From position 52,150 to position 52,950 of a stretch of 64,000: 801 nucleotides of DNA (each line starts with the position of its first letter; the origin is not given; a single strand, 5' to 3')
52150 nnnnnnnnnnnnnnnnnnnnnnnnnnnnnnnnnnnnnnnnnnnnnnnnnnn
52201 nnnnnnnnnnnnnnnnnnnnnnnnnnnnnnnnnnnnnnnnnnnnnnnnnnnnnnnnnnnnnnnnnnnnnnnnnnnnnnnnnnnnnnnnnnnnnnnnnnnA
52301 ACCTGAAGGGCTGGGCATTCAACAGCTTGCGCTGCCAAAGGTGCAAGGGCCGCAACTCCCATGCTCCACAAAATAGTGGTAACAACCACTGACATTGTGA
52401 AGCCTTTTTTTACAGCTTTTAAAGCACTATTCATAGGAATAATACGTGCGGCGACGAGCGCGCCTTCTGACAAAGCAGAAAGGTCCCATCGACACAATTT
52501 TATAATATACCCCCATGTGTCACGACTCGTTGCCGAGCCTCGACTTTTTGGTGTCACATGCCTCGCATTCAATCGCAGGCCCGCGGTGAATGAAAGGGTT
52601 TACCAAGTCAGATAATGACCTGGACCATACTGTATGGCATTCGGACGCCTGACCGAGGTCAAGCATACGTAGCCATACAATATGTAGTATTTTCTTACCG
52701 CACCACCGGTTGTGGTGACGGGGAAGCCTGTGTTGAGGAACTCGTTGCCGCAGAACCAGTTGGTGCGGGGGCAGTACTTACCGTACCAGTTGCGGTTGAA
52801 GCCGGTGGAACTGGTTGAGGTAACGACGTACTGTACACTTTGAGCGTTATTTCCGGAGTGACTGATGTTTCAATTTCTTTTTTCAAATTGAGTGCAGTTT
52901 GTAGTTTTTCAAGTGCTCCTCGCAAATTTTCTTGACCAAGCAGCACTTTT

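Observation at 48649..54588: ECF sigma / DUF5667 anti-sigma pair directly upstream of a monocistronic giant surface protein gene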

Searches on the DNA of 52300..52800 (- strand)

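Call 15: search_rna_families(source=window, start=52300, end=52800, threshold=evalue, max_evalue=10, show_alignments=3)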
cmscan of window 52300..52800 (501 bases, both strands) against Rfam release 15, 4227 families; matches with E-value up to 10: 0.
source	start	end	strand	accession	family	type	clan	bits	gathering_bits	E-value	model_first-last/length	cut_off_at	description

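Call 41: build_rna_model(alignment_id=A6, structure=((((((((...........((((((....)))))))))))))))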
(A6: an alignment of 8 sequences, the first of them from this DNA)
Model R1 built from alignment A6 (8 sequences, 43 columns); structure: as given.
model positions 43; base pairs 14; branch points 0; effective number of sequences 8; information 0.815 bits per position. Calibrated on 0.2 Mb of random sequence (short: E-values are rough).
structure used (alignment columns):
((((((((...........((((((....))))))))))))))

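Call 42: search_with_rna_model(model_id=R1, sources=[window, L001, L003, L006, L007, L008, L009, L010, L011, L012, L013, L014, L015, L016, L017, L018, L019, L020, L021, L022, L023, L024, L025, L026, L027, L028, L029, L030, L031, L032, L033, L034, L035, L036, L037, L038, L039, L040, L041, L042, L043, L044, L045, L046, L047, L048, L049, L050, L051, L052, L053, L054, L055, L056, L057, L058, L059, L060, L061, L062, L063, L064, L065, L066, L067, L068, L069, L070, L071, L072, L073, L074, L075, L076, L077, L078, L079, L080, L081, L082, L083, L084, L085, L086, L087, L088, L089], max_evalue=1, make_alignment=true)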
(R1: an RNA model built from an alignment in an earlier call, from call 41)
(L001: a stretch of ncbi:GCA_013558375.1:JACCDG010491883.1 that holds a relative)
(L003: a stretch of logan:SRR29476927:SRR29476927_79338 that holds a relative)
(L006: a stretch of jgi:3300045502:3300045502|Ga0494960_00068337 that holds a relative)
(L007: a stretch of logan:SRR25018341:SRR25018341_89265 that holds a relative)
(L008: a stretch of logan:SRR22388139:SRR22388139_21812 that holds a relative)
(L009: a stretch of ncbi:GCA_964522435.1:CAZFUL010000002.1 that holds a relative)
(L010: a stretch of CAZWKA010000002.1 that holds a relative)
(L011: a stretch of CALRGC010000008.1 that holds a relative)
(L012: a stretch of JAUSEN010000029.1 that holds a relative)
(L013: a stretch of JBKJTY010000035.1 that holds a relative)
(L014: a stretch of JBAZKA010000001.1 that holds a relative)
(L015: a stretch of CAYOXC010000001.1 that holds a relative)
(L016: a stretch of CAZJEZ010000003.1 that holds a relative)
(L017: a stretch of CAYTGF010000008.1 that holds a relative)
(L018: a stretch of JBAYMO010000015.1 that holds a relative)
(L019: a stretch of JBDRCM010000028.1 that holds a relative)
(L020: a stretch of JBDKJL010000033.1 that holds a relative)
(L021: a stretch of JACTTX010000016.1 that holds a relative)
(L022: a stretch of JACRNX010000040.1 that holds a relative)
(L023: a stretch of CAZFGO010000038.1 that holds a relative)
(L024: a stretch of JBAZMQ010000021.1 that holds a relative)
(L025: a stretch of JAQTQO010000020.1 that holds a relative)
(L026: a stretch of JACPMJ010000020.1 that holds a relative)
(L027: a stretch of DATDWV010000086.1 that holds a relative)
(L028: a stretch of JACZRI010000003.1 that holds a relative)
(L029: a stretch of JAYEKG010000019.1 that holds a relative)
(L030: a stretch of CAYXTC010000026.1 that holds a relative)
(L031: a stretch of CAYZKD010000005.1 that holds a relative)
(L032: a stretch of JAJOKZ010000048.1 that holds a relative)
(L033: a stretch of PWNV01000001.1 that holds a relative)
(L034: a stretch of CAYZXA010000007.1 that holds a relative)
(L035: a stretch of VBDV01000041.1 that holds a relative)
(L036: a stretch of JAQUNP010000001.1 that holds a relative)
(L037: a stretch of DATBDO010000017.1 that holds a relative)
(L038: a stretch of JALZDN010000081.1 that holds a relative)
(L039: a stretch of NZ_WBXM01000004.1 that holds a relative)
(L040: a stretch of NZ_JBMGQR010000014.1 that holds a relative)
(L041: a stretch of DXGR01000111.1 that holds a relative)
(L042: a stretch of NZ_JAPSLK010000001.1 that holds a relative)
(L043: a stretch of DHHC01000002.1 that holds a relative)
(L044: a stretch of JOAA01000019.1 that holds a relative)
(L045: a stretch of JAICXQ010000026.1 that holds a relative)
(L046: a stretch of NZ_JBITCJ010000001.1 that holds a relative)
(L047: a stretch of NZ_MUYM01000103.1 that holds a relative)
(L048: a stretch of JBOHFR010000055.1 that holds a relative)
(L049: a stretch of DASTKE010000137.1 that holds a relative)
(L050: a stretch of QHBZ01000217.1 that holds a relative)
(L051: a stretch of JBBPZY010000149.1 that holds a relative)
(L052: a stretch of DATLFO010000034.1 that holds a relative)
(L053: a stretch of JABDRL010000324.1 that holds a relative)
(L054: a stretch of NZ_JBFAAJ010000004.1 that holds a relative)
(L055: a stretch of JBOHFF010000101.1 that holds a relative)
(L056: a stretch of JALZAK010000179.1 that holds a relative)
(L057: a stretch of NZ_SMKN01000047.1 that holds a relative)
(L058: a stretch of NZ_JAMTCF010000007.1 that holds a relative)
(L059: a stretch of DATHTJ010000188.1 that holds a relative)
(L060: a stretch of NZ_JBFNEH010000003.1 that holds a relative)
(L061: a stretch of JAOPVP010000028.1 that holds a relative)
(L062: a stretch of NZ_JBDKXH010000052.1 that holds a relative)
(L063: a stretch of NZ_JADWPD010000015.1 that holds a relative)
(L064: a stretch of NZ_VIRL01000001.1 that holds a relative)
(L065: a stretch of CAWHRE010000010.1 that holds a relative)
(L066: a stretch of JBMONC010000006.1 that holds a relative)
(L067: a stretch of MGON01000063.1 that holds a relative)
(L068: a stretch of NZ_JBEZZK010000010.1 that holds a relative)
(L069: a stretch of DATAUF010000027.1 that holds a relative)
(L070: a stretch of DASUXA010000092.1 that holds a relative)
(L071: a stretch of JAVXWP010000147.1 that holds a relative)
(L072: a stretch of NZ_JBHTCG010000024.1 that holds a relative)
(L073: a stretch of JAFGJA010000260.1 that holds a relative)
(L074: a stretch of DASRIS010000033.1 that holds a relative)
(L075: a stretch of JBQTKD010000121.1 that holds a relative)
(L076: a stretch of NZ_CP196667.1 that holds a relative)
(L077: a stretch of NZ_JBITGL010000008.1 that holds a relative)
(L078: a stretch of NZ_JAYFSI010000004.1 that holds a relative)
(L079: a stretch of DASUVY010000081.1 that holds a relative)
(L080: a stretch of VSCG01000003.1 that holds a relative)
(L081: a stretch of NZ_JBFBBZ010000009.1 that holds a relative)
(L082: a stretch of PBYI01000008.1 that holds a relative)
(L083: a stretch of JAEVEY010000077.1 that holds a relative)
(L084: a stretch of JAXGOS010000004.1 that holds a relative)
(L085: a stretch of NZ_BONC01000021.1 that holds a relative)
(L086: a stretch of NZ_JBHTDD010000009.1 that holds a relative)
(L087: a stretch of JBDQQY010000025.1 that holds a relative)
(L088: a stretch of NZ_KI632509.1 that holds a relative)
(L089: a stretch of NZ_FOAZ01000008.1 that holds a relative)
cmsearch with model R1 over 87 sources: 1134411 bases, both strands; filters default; matches with E-value up to 1: 12.
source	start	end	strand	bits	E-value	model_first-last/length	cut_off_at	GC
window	52516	52558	-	47.7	7.3e-10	1-43/43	no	0.53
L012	8904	8946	+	43.6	1.2e-08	1-43/43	no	0.44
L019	9041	9083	+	42.8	2.1e-08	1-43/43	no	0.56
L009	9984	10026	+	42.1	3.5e-08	1-43/43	no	0.35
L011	8968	9009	+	39.9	1.6e-07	1-43/43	no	0.43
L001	8074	8114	+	37.4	8.6e-07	1-43/43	no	0.49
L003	4620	4660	+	33.1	1.6e-05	1-43/43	no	0.54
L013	8972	9016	+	32.2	3e-05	1-43/43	no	0.38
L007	4802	4842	+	29.3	0.00022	1-43/43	no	0.54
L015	9019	9059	+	24.4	0.0066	1-43/43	no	0.44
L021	8802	8843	+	21.4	0.051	1-43/43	no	0.48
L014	8960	9000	+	21.3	0.055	1-43/43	no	0.44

Alignment A7: 12 matches aligned to the model, 54 columns, each read 5' to 3' on its own strand. Consensus structure (alignment columns), stored with it:
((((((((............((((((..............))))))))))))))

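Call 68: search_with_rna_model(model_id=R1, sources=[L090, L091, L092], max_evalue=10, filters=off, show_alignments=3)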
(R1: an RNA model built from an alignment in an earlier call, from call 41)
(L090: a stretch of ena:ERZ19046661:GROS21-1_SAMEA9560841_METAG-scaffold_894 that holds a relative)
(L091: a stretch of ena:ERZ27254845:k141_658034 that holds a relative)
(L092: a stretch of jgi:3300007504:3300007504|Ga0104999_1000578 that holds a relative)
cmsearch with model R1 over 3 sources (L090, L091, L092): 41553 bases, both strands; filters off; matches with E-value up to 10: 14.
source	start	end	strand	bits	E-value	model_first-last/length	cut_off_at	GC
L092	4816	4856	+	28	1.9e-05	1-43/43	no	0.54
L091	3033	3064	+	14.8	0.17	1-43/43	no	0.41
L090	8820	8851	+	14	0.3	1-43/43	no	0.47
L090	2330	2349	-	12.1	1.1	16-35/43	no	0.5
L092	8106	8137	-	11.2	1.9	1-43/43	no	0.38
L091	9944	9975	+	10.2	4.1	1-43/43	no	0.66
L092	12269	12297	+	9.7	5.8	1-43/43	no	0.41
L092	11540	11572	-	9.6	6.2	1-43/43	no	0.24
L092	55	77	-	9.1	8.2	1-43/43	no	0.35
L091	11772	11797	-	9.1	8.7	1-43/43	no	0.54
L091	3273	3293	+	9.1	8.7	1-43/43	no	0.43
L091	208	230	-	9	8.8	1-43/43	no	0.61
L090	3321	3370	+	9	9.3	1-43/43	no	0.6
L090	8813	8858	-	8.9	9.4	1-43/43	no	0.46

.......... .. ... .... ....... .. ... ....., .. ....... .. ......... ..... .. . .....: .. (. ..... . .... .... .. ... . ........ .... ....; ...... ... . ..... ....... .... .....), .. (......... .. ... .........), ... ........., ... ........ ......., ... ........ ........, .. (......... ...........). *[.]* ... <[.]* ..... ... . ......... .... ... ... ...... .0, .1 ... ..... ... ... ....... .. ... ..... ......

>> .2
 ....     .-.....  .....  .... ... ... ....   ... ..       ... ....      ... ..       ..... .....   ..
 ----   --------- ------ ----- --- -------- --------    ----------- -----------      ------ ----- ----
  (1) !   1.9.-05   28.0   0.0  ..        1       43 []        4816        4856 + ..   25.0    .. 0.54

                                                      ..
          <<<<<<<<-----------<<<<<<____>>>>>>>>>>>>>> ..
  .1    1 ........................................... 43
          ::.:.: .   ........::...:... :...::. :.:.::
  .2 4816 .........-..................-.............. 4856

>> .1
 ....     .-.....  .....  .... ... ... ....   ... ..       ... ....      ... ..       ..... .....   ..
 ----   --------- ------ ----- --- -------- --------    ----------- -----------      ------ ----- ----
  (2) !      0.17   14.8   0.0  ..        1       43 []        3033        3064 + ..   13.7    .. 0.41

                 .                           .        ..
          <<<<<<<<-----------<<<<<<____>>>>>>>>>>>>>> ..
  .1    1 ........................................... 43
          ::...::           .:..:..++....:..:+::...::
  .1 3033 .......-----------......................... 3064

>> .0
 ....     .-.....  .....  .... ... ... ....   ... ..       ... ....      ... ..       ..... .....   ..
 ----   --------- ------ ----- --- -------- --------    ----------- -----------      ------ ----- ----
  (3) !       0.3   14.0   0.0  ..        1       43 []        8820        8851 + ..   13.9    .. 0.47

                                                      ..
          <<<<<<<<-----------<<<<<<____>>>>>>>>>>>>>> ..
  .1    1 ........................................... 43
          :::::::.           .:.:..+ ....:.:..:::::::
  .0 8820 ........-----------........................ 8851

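Call 90: search_with_rna_model(model_id=R1, sources=[L008, L010, L017, L018, L022, L025], max_evalue=5, filters=off)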
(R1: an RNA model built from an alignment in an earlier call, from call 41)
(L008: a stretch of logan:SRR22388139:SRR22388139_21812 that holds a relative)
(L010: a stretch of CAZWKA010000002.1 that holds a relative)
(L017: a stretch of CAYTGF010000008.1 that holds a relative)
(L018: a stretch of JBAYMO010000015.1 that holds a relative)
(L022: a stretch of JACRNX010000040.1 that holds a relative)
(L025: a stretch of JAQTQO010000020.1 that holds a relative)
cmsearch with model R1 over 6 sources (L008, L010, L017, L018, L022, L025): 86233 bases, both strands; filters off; matches with E-value up to 5: 12.
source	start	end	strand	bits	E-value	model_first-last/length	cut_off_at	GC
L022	8974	9012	+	17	0.076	1-43/43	no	0.64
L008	9866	9909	+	16.6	0.1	1-43/43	no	0.55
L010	8963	9004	+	16.3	0.13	1-43/43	no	0.6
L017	2206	2240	+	13.6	0.83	1-43/43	no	0.57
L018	12203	12241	-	13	1.2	1-43/43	no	0.31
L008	15079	15101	-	12.8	1.4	1-43/43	no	0.43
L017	8913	8962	+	12.5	1.7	1-43/43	no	0.58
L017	5559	5582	-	12.3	2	1-43/43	no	0.25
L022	13908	13949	+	11.7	3.1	1-43/43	no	0.29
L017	4354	4390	+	11.5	3.4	1-43/43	no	0.41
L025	5991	6034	+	11.1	4.6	1-43/43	no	0.64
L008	1712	1752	+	11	4.9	1-43/43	no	0.44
